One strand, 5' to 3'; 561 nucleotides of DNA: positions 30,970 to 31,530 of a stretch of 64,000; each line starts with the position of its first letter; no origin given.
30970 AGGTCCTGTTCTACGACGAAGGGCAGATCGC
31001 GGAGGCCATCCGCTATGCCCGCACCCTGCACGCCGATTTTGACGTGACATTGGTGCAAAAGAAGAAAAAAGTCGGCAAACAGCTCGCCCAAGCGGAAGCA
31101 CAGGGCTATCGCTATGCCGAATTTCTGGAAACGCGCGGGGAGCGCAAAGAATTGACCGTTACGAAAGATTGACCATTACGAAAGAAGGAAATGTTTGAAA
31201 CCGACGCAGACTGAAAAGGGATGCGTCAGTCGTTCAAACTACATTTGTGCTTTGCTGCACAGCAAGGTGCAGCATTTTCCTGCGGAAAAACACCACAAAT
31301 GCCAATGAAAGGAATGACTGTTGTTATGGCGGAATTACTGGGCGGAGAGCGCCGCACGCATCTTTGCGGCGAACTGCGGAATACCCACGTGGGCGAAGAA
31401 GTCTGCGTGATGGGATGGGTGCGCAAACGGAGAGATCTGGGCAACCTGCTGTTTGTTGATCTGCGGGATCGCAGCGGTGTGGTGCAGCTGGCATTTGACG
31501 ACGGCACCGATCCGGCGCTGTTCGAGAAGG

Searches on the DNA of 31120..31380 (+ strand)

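Call 13: search_rna_families(source=window, start=31120, end=31380, threshold=evalue, max_evalue=10)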
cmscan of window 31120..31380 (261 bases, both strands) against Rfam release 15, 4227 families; matches with E-value up to 10: 2.
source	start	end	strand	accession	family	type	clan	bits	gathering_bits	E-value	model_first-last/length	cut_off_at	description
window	31125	31253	+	RF00195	RsmY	Gene; sRNA;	CL00106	10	57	3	1-121/121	no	RsmY RNA family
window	31212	31315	+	RF01906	HOTAIR_3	Gene; lncRNA;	-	9.5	80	8.5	1-98/98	no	HOTAIR conserved region 3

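Call 33: build_rna_model(alignment_id=A2)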
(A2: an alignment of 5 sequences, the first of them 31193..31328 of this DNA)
Model R1 built from alignment A2 (5 sequences, 140 columns); structure: RNAalifold consensus.
model positions 135; base pairs 33; branch points 2; effective number of sequences 1.48; information 0.59 bits per position. Calibrated on 0.2 Mb of random sequence (short: E-values are rough).
structure used (alignment columns):
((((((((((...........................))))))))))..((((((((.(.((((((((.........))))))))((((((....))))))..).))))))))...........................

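Call 34: search_with_rna_model(model_id=R1, source=window, filters=off, max_evalue=10)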
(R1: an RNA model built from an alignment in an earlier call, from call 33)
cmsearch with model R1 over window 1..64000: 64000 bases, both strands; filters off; matches with E-value up to 10: 10.
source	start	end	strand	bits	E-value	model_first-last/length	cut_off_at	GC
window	42964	43096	+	137.5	3.9e-22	1-135/135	no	0.41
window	31193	31328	+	128.7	1.3e-20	1-135/135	no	0.45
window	46640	46736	+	19.4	0.15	1-135/135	no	0.37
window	55483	55613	+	18.1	0.26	1-135/135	no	0.51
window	42986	43095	-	14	1.3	1-135/135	no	0.43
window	45844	45968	-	10.1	6.4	1-135/135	no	0.46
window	49015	49111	-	9.7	7.6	1-135/135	no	0.25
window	16842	16867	-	9.6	7.7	1-135/135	no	0.46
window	62620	62662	-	9.1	9.7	57-102/135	no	0.7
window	31242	31301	-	9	9.9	50-109/135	no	0.47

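Call 35: search_with_rna_model(model_id=R1, sources=[L001, L003, L008, L009, L021, L023, L024, L025, L026, L027, L028, L029, L030, L031], max_evalue=10)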
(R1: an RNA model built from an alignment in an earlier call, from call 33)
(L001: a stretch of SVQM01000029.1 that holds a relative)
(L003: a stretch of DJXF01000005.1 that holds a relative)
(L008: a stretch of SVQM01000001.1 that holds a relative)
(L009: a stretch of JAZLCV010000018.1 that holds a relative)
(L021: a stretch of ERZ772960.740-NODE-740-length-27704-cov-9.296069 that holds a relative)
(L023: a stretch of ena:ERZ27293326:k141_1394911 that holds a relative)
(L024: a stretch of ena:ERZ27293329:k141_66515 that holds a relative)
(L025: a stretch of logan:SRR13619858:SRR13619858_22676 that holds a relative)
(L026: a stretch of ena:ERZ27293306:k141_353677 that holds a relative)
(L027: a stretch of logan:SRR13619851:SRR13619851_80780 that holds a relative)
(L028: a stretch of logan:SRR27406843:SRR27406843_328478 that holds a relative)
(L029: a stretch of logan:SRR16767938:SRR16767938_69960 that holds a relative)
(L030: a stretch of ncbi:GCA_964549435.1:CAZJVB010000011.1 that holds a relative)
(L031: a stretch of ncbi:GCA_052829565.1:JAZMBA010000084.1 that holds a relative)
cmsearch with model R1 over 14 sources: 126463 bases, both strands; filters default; matches with E-value up to 10: 14.
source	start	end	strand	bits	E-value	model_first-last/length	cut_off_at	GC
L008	4035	4171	+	141.1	1.8e-22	1-135/135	no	0.42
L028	106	238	+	140.5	2.3e-22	1-135/135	no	0.38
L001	2961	3098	-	139.5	3.4e-22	1-135/135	no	0.42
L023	2871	3003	+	137.5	7.6e-22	1-135/135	no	0.41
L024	2871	3003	+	137.5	7.6e-22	1-135/135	no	0.41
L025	2015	2147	+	137.5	7.6e-22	1-135/135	no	0.41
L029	1852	1964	+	72.7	1.5e-10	1-135/135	no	0.42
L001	6408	6496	+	22.3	0.093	1-135/135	no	0.3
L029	1901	1941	-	20.3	0.21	48-109/135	no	0.44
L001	3052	3141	+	18.1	0.52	1-135/135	no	0.38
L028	128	237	-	17.7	0.59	1-135/135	no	0.38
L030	13561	13674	+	17.2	0.74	1-135/135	no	0.38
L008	4000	4081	-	16.4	1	1-135/135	no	0.32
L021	4070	4118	-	14.1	2.6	52-107/135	no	0.41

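Call 45: search_with_rna_model(model_id=R1, sources=[L032, L033, L034, L035, L036, L037], max_evalue=1)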
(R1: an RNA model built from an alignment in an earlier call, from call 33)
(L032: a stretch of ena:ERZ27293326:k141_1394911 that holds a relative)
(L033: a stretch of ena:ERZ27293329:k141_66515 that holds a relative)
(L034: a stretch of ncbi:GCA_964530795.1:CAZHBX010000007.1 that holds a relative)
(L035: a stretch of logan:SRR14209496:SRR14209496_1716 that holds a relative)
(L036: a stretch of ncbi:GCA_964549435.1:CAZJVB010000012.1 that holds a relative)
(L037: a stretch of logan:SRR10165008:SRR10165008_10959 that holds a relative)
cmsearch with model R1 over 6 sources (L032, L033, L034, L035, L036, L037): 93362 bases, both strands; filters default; matches with E-value up to 1: 3.
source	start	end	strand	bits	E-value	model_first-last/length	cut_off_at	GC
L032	12303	12435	+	137.5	5.6e-22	1-135/135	no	0.41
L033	8444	8576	+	137.5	5.6e-22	1-135/135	no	0.41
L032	532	667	+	128.8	1.9e-20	1-135/135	no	0.45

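Call 51: search_with_rna_model(model_id=R1, sources=[L038, L039, L040, L041], max_evalue=1, show_alignments=3)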
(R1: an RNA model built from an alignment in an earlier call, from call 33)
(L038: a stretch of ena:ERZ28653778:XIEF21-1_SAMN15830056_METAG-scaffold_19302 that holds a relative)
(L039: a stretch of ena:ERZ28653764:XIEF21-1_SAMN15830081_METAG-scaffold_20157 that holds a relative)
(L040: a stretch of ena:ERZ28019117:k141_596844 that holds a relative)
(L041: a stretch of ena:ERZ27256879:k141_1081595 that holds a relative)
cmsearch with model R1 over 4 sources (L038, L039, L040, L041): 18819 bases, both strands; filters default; matches with E-value up to 1: 8.
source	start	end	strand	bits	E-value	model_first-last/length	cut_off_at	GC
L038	5655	5791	+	133.2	6.4e-22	1-135/135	no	0.42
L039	2888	3024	+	123.7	2.9e-20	1-135/135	no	0.41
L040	2558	2694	+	123.7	2.9e-20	1-135/135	no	0.41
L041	506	642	+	123.7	2.9e-20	1-135/135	no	0.41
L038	5613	5701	-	15.8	0.19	1-135/135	no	0.33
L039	2860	2934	-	13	0.6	1-135/135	no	0.36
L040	2530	2604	-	13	0.6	1-135/135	no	0.36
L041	478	552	-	13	0.6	1-135/135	no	0.36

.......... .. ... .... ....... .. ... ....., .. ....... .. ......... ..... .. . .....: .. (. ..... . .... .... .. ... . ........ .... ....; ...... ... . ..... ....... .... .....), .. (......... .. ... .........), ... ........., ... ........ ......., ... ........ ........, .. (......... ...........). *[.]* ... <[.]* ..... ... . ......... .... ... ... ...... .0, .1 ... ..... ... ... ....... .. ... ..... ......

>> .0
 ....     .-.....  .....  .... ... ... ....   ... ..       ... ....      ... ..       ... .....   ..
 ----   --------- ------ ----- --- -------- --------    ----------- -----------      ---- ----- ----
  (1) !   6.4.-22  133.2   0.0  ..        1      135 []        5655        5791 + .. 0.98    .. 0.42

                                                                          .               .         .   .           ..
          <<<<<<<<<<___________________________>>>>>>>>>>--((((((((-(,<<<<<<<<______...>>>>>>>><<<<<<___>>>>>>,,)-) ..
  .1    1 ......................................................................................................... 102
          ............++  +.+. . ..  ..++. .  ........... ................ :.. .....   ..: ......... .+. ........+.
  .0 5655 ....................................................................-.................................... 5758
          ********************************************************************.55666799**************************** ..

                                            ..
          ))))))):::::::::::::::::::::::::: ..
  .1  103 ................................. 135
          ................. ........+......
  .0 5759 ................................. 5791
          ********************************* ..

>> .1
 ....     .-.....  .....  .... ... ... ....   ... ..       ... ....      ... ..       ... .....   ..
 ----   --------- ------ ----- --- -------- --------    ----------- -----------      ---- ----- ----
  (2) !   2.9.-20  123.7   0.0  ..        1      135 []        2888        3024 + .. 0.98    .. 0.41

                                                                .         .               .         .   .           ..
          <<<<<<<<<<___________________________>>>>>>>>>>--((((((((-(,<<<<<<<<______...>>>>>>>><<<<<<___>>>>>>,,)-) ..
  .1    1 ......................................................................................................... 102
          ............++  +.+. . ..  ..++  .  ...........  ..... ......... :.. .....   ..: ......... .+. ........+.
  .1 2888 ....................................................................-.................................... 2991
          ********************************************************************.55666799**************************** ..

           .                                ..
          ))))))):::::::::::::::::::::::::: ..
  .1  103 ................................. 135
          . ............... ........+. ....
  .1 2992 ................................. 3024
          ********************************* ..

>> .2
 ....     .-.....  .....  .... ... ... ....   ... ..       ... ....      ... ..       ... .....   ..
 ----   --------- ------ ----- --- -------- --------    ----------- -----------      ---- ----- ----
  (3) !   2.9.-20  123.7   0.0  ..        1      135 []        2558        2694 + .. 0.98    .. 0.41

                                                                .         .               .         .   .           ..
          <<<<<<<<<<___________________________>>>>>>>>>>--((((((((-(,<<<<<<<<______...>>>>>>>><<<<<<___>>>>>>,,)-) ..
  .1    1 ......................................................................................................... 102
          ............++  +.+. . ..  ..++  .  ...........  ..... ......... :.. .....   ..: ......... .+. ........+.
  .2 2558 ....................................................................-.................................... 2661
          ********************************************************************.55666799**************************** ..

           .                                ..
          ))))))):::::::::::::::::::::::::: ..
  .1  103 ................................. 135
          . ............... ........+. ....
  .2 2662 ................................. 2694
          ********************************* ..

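Call 61: search_with_rna_model(model_id=R1, sources=[window, L028, L029, L001, L008, L038, L039], max_evalue=0.00001, make_alignment=true)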
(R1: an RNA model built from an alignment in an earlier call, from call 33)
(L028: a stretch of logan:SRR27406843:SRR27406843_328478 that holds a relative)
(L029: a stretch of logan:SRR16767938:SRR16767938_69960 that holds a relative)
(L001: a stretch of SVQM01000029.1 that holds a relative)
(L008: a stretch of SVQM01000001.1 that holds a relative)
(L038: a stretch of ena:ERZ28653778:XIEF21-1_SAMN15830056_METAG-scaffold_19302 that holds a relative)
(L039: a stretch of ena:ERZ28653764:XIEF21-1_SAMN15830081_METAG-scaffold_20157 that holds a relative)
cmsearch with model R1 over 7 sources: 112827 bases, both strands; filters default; matches with E-value up to 0.00001: 8.
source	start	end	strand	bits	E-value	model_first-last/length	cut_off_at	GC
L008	4035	4171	+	141.1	1.6e-22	1-135/135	no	0.42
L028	106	238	+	140.5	2.1e-22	1-135/135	no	0.38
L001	2961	3098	-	139.5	3e-22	1-135/135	no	0.42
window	42964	43096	+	137.5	6.8e-22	1-135/135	no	0.41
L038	5655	5791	+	133.2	3.8e-21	1-135/135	no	0.42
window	31193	31328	+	128.8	2.3e-20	1-135/135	no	0.45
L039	2888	3024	+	123.7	1.7e-19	1-135/135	no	0.41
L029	1852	1964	+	72.7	1.4e-10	1-135/135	no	0.42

Alignment A3: 8 matches aligned to the model, 140 columns, each read 5' to 3' on its own strand. Consensus structure (alignment columns), stored with it:
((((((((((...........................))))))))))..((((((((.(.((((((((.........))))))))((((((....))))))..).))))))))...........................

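Call 73: search_with_rna_model(model_id=R1, sources=[L042, L043], max_evalue=1, filters=off)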
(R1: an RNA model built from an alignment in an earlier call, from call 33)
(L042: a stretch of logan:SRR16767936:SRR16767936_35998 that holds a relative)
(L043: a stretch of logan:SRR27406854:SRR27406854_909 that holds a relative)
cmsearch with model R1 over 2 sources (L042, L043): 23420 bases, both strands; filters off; matches with E-value up to 1: 0.
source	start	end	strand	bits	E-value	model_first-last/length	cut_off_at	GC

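Call 85: search_with_rna_model(model_id=R1, sources=[L044, L045, L046, L047], max_evalue=10, show_alignments=2)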
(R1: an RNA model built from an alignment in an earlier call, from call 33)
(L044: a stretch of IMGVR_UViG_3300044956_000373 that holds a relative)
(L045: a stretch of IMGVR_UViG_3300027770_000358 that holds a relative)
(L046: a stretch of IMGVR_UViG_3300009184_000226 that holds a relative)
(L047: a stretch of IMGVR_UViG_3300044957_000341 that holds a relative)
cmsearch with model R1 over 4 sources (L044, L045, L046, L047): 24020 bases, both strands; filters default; matches with E-value up to 10: 1.
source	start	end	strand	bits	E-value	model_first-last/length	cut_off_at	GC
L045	1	116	-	10.5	2.1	1-83/135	3'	0.33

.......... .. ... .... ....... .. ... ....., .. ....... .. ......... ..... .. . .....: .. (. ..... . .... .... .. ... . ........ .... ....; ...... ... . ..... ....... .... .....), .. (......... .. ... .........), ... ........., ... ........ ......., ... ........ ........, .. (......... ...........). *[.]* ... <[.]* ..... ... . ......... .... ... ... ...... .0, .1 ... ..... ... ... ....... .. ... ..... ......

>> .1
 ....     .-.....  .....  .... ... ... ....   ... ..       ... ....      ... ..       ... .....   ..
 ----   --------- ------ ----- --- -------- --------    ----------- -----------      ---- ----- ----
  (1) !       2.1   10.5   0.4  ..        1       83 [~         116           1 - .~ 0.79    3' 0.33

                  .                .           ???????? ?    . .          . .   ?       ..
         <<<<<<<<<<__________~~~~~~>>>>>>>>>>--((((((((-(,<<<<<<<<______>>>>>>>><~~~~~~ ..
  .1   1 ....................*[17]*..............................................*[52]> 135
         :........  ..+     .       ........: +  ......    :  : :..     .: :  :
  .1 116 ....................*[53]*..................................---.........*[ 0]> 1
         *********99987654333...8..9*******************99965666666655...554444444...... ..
